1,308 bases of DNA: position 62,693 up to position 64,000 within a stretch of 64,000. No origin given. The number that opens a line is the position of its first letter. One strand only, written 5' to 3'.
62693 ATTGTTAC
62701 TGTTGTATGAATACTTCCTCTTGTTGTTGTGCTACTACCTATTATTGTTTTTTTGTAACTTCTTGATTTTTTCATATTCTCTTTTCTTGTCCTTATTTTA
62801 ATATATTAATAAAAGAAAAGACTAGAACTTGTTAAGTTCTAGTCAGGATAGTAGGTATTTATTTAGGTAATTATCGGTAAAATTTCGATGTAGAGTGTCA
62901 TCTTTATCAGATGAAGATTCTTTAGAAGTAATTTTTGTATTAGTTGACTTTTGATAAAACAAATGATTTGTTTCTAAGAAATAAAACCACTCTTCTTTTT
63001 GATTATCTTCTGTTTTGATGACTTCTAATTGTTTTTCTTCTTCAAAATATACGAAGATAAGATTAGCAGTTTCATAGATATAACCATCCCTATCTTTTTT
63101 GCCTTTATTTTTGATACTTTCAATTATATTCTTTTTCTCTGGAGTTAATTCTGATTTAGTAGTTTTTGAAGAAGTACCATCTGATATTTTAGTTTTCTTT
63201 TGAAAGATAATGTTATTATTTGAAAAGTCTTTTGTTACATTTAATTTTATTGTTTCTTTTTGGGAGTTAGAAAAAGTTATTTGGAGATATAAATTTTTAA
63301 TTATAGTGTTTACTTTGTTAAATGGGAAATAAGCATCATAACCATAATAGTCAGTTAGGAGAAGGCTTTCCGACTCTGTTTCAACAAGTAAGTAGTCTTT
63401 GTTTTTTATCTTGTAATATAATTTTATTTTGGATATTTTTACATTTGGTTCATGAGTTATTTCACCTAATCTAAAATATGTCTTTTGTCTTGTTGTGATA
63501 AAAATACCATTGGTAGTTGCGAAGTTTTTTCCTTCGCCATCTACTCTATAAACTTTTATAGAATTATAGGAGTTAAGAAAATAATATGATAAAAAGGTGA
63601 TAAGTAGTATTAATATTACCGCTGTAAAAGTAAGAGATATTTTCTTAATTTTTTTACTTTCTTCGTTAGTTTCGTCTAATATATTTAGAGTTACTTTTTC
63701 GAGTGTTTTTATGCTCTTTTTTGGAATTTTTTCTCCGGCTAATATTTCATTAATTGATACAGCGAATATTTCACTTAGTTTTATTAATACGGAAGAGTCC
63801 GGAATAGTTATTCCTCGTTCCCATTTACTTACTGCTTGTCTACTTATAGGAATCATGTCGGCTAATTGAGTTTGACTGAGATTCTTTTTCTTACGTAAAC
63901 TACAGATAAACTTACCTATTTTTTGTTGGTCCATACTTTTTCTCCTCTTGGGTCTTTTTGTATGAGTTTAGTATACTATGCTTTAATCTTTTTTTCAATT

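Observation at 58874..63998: Uncharacterised module: membrane-tethered XRE regulator, two paralogous small Ser/Thr/Asn/Gly-rich proteins, and a LolCDE-like ABC system with two different FtsX permeases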

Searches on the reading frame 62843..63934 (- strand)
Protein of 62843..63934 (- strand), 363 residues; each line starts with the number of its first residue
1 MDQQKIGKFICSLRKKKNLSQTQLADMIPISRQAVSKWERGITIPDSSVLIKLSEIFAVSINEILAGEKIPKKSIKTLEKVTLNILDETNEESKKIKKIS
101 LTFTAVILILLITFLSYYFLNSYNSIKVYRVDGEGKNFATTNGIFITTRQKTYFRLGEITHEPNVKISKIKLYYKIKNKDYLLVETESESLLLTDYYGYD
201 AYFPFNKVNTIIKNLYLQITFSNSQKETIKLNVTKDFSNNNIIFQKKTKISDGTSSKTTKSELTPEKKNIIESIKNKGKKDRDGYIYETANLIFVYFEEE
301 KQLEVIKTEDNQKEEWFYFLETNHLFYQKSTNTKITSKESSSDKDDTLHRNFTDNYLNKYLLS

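Call 3: search_protein_families(library=pfam, proteins=[window:62843-63934:-], max_evalue=1)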
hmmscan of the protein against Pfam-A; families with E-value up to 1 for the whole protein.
window:62843-63934:- (363 aa): 10 families
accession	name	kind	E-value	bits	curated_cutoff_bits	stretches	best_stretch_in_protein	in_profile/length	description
PF01381.28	HTH_3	-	4.5e-16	59.1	23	1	13-64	4-55/55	Helix-turn-helix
PF12844.13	HTH_19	-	6e-11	42.5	30.2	1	7-68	1-62/64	Helix-turn-helix domain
PF13560.12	HTH_31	-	1.8e-06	28.6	27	1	12-62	8-59/64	Helix-turn-helix domain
PF13443.12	HTH_26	-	4.8e-05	24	22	1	13-65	5-58/63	Cro/C1-type HTH DNA-binding domain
PF15731.11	MqsA_antitoxin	-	0.0037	17.8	30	1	7-53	71-116/131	Antitoxin component of bacterial toxin-antitoxin system, MqsA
PF07022.19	Phage_CI_repr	-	0.017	15.9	22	1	20-69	13-62/65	Bacteriophage CI repressor helix-turn-helix domain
PF14549.12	P22_Cro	-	0.039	14.2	30.2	1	20-45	11-34/60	DNA-binding transcriptional regulator Cro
PF16763.10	Spidroin_N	-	0.057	13.9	27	1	6-77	12-85/125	Major ampullate spidroin 1, spider silk protein 1, N-term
PF15943.11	YdaS_toxin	-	0.065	13.5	30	1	20-40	10-30/65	Bacterial toxin YdaS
PF13545.12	HTH_Crp_2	-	0.13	12.7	27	1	18-37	22-41/70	Crp-like helix-turn-helix domain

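Call 4: search_protein_families(library=ncbifam, proteins=[window:62843-63934:-], max_evalue=1)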
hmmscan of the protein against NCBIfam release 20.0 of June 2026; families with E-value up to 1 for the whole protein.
window:62843-63934:- (363 aa): 16 families
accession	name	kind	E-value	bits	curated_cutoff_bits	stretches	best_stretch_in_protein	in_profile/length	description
NF041951.1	phage_RstR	subfamily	7.4e-15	55.2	80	1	6-98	3-93/108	RstR family transcriptional repressor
NF007257.0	PRK09706.1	subfamily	2.2e-10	40.5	101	1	1-82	1-84/135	transcriptional repressor DicA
NF052239.1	antitox_spr1629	equivalog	7.3e-09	35.2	335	1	6-115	3-112/377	spr1629 family repressor/antitoxin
NF041575.1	antitoxPezA_Strep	equivalog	1.3e-07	31.7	290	1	6-72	2-68/158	type II toxin-antitoxin system antitoxin PezA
NF003162.0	PRK04140.1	equivalog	3.6e-07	29.5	263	1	7-62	128-183/317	transcriptional regulator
TIGR03830.1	CxxCG_CxxCG_HTH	subfamily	1.8e-06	27.8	61.8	1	4-49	64-109/127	type II TA system antitoxin MqsA family protein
TIGR00270.2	TIGR00270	equivalog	1e-05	25.4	110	1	9-82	79-151/159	multiprotein bridging factor aMBF1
TIGR03070.1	couple_hipB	subfamily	1.4e-05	24.9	71.65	1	5-43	2-40/58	type II toxin-antitoxin system Y4mF family antitoxin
NF007408.0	PRK09943.1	equivalog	1.4e-05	24.7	211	1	5-72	7-74/185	HTH-type transcriptional regulator PuuR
NF046032.1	TransRegSlrRBacil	equivalog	1.7e-05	24.9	250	1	6-73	2-70/149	HTH-type transcriptional regulator SlrR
NF047948.1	male_kill_WMK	equivalog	2.5e-05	23.9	300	1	4-105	4-108/300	WO male-killing family protein Wmk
NF040522.1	VC1465_fam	subfamily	0.00096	19.2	70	1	13-43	4-34/111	VC1465 family Xer recombination activation factor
NF038139.1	Reg_Aceta_RamB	equivalog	0.0015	17.2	700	1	7-61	4-58/465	acetate metabolism transcriptional regulator RamB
NF047542.1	telomere_Tap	equivalog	0.0069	15.1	600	1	13-47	25-59/695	telomere-associated protein Tap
NF006015.0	PRK08154.1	subfamily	0.032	13.4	204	1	4-81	29-106/314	anaerobic benzoate catabolism transcriptional regulator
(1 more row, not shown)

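Call 78: search_protein_families(library=padloc, proteins=[window:62843-63934:-], max_evalue=0.01)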
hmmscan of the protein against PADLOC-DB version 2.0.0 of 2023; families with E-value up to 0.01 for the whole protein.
window:62843-63934:- (363 aa): 14 families
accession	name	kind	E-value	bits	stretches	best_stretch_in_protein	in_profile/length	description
PDLC03951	RmrA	-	7.7e-10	36.3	1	12-74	15-75/400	-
PDLC03947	RmrA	-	1.1e-09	35.6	1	12-115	18-117/383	-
PDLC02926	HTH_VI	-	3.9e-09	34.7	1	6-66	2-62/92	-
PDLC03945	RmrA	-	7.5e-09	33.2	1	6-105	3-102/394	-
PDLC03954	RmrA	-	1.4e-08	32.1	1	11-105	16-110/380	-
PDLC03952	RmrA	-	2.8e-08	31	1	13-61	30-78/395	-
PDLC04775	PDC-M69A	-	6.5e-08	31.1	1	4-95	6-91/113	-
PDLC03666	Control_protein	-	3.1e-05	22.3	1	4-63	5-64/77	control protein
PDLC03955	RmrA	-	7e-05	20.2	1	13-72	28-87/371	-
PDLC03956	RmrA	-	8.7e-05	19.7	1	17-61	21-65/399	-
PDLC03949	RmrA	-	0.00049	17.1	1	14-60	11-57/363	-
PDLC03948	RmrA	-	0.0016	15.4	1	14-60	17-63/397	-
PDLC03665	Control_protein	-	0.002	16.3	1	8-70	11-74/77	control protein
PDLC03671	Control_protein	-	0.0064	14.7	0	9-66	18-75/84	control protein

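Call 79: search_protein_families(library=phrogs, proteins=[window:62843-63934:-], max_evalue=0.01)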
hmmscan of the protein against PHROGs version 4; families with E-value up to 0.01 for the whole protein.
window:62843-63934:- (363 aa): 22 families
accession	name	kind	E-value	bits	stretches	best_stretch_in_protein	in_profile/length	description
phrog_3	-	transcription regulation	2.6e-14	54.8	1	3-95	86-180/430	transcriptional repressor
phrog_8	-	transcription regulation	2.7e-13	51.1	1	6-306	77-340/346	transcriptional regulator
phrog_4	-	transcription regulation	4.8e-13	49.9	1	4-189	131-281/400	transcriptional repressor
phrog_2967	-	transcription regulation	2.3e-09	38.1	1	2-78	7-84/225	transcriptional regulator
phrog_2439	-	transcription regulation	4.9e-08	33.2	1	7-62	9-64/367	transcriptional regulator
phrog_4836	-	transcription regulation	8.3e-08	33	1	10-83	80-151/194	CII-like regulator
phrog_2328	-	transcription regulation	8.4e-07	29.8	1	13-69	23-79/128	transcriptional repressor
phrog_5823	-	transcription regulation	8.6e-07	29.4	1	3-73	4-75/404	transcriptional regulator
phrog_2104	-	unknown function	1.6e-06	29.2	1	11-54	45-88/103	-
phrog_1373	-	transcription regulation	3.2e-06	28.2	1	8-78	66-137/166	transcriptional regulator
phrog_638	-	transcription regulation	3.2e-05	24.8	1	5-67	3-66/145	transcriptional regulator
phrog_7241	-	transcription regulation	4.2e-05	24.6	1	12-64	68-120/122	transcriptional regulator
phrog_6499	-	transcription regulation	0.00026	21.4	1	12-98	19-113/157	transcriptional regulator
phrog_1124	-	transcription regulation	0.00033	21.3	1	6-45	9-47/177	transcriptional regulator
phrog_1994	-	DNA, RNA and nucleotide metabolism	0.0004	21.4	1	11-72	5-64/170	DNA binding protein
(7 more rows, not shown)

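Call 84: search_solved_structures(query=A7, max_evalue=1)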
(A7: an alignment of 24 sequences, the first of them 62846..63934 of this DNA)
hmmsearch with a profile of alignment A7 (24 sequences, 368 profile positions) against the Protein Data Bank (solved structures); distinct sequences matched with E-value up to 1: 107 (the best 60 are shown).
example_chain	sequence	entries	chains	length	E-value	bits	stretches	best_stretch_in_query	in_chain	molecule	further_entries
8tac_A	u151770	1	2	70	2.5e-14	56.2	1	3-59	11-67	DBP48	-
9sf2_A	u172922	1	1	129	3.1e-12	49.4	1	5-60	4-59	Transcriptional regulator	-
9k3w_A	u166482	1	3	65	6.7e-12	48.2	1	10-65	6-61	Transcriptional regulator, PbsX family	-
1adr_A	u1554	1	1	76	1.3e-11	47.3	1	1-69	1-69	P22 C2 REPRESSOR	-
7t8i_A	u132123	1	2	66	1.5e-11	47.1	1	6-65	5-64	Phage element (ICEBs1)transcriptional regulator (Xre family)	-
2r1j_L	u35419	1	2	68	2e-11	46.7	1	1-67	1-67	Repressor protein C2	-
2p5t_A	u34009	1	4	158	2.5e-11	46.3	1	6-79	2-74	Putative transcriptional regulator PezA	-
3jxb_C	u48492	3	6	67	2.1e-10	43.3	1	3-67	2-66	Repressor protein C2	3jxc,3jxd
3op9_A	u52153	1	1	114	3.4e-09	39.3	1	4-96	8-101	Pli0006 protein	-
1b0n_A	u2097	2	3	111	3.6e-09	39.3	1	6-74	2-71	PROTEIN (SINR PROTEIN) | HTH-TYPE TRANSCRIPTIONAL REGULATOR SINR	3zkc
3qq6_A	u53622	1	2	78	3.9e-09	39.1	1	5-69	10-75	HTH-type transcriptional regulator sinR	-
5tn0_A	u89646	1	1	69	5.3e-09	38.7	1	6-69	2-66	HTH-type transcriptional regulator SinR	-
2mez_A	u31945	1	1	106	2.7e-08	36.4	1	8-93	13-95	Multiprotein Bridging Factor (MBP-like)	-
5w4m_A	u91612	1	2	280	7.3e-08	35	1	4-87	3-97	Transcriptional regulator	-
5w4n_A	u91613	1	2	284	7.5e-08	34.9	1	4-87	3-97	Transcriptional regulator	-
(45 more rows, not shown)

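Call 85: search_protein_families(library=pfam, alignment_id=A7, max_evalue=0.01)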
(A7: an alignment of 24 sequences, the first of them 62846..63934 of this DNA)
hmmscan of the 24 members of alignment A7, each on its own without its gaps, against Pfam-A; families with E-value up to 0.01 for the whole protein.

A. member 1, window:62846-63934:- (363 aa): 5 families
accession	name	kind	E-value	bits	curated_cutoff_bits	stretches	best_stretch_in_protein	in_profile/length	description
PF01381.28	HTH_3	-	4.5e-16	59.1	23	1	13-64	4-55/55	Helix-turn-helix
PF12844.13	HTH_19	-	6e-11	42.5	30.2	1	7-68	1-62/64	Helix-turn-helix domain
PF13560.12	HTH_31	-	1.8e-06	28.6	27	1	12-62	8-59/64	Helix-turn-helix domain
PF13443.12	HTH_26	-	4.8e-05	24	22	1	13-65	5-58/63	Cro/C1-type HTH DNA-binding domain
PF15731.11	MqsA_antitoxin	-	0.0037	17.8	30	1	7-53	71-116/131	Antitoxin component of bacterial toxin-antitoxin system, MqsA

B. families by the number of members that match (of 24 scanned): 22 families
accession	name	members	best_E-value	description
PF01381.28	HTH_3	24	9.3e-20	Helix-turn-helix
PF12844.13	HTH_19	24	6.6e-15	Helix-turn-helix domain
PF13560.12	HTH_31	24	7.4e-12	Helix-turn-helix domain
PF13443.12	HTH_26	20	1.3e-06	Cro/C1-type HTH DNA-binding domain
PF15731.11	MqsA_antitoxin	6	8.3e-05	Antitoxin component of bacterial toxin-antitoxin system, MqsA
PF07022.19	Phage_CI_repr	5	0.00024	Bacteriophage CI repressor helix-turn-helix domain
PF08279.18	HTH_11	4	0.00058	HTH domain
PF04545.22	Sigma70_r4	2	0.0018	Sigma-70, region 4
PF13744.12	HTH_37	2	0.0031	Helix-turn-helix domain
PF13545.12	HTH_Crp_2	1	0.0001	Crp-like helix-turn-helix domain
PF13412.12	HTH_24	1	0.00093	Winged helix-turn-helix DNA-binding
PF05269.17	Phage_CII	1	0.0013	Bacteriophage CII protein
PF09716.15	ETRAMP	1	0.0024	Malarial early transcribed membrane protein (ETRAMP)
PF06024.17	Orf78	1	0.0027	Orf78 (ac78)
PF22495.2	HTH_92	1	0.0029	RsaL-like HTH domain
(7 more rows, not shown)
